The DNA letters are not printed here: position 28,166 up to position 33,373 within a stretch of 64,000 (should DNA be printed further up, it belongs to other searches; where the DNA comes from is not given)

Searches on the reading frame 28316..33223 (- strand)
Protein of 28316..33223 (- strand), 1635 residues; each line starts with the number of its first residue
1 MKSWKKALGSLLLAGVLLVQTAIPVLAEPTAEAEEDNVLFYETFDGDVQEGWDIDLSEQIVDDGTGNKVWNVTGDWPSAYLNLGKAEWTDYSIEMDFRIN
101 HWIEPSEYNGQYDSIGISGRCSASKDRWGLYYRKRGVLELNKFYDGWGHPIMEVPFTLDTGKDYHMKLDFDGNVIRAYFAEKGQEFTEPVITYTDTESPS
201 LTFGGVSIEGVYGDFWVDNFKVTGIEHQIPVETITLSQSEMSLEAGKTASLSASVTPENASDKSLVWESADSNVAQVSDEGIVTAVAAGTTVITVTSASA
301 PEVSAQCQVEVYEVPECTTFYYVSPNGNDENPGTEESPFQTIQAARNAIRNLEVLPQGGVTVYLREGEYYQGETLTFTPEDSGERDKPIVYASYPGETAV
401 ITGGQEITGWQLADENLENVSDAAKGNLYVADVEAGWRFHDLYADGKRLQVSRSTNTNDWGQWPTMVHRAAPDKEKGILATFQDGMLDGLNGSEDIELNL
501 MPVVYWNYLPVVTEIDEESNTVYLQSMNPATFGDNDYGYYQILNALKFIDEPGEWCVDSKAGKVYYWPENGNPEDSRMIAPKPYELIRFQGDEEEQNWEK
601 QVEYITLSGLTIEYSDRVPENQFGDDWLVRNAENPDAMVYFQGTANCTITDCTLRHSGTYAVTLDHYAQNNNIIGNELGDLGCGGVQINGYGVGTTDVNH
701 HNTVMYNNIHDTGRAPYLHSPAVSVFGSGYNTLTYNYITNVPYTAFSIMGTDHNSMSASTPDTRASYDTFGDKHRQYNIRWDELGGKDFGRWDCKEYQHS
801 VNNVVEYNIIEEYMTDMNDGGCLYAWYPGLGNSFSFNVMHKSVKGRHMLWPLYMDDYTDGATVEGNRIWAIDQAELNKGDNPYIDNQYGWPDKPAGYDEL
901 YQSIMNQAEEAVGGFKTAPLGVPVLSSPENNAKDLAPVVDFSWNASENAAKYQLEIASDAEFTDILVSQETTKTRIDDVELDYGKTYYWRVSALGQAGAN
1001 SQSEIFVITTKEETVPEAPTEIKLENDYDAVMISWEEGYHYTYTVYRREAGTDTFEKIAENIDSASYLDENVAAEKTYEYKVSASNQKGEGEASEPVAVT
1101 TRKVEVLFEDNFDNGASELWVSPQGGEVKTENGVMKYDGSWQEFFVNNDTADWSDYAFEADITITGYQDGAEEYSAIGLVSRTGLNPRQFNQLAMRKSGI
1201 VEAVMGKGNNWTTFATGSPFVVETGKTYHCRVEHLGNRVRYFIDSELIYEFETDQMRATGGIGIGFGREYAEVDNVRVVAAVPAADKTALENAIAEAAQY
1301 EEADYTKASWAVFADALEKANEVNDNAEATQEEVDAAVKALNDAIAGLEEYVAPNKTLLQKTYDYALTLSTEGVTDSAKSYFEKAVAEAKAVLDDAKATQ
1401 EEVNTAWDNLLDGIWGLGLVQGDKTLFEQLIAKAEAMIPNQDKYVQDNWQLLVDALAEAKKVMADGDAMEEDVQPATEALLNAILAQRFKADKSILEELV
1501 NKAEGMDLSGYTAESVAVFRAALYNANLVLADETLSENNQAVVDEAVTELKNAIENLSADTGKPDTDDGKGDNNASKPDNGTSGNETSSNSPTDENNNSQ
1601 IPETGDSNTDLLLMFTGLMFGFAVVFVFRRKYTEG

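Call 8: search_protein_families(library=pfam, proteins=[window:28316-33223:-], max_evalue=0.01)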
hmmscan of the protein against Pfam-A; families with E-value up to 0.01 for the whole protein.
window:28316-33223:- (1635 aa): 8 families
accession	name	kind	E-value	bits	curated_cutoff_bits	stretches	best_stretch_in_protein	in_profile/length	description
PF07554.19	FIVAR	-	2.9e-23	82.7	29.2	4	1286-1348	1-70/71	FIVAR domain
PF02368.24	Big_2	-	3e-16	59.6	22.8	1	230-299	1-70/79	Bacterial Ig-like domain (group 2)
PF00041.27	fn3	-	1.6e-07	31.8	25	1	1018-1099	2-83/84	Fibronectin type III domain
PF13229.12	Beta_helix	-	6e-07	29.7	25.9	1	634-756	44-153/158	Right handed beta helix region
PF21231.2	GH141_M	-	2.3e-06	28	27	1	535-568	122-155/156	GH141 insertion domain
PF25788.1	Ig_Rha78A_N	-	3.7e-05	24.4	27.4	1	940-1004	21-95/105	Rha78A-like, N-terminal immunoglobulin domain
PF22359.2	Big-like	-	0.0084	16.8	27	0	272-296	10-34/48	Bacterial Ig-like domain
PF23486.1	Ig_TMEM132_5th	-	0.0086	16.6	28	0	268-312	89-133/137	TMEM132 fifth domain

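Call 59: search_protein_families(library=ncbifam, proteins=[window:28316-33223:-], max_evalue=0.1)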
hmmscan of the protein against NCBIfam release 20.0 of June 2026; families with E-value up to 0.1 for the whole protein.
window:28316-33223:- (1635 aa): 8 families
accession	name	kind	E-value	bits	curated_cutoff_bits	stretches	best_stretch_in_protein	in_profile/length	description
NF047897.1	LctobiosidLnbX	equivalog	3.1e-29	101.6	2500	5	1283-1350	1415-1481/1498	lacto-N-biosidase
NF046019.1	ZmpB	exception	6.8e-19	66.7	3000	2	1284-1416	476-606/1969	zinc metalloprotease B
NF041578.1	betaarabinsidaseHypBA2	equivalog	5.7e-13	47.2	3200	3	1281-1345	1640-1705/1709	beta-L-arabinobiosidase HypBA2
NF053819.1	EF0750_LPXTG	subfamily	1.3e-06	28.9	47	1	1574-1631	46-103/105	EF2685/EF0750 family sortase-dependent surface protein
NF041899.1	pec_ly_PelN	equivalog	6.9e-06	25.1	740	1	316-401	23-112/437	pectate lyase PelN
NF047854.1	LIC10774_subfam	equivalog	0.0022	17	380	1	313-371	53-105/358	LIC10774/LIC10365 family surface protein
TIGR01167.1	LPXTG_anchor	domain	0.009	16.6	15.9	1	1601-1631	2-32/34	LPXTG cell wall anchor domain-containing protein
TIGR00996.1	Mtu_fam_mce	paralog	0.038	13.2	140.5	0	1304-1377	202-275/291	MCE family protein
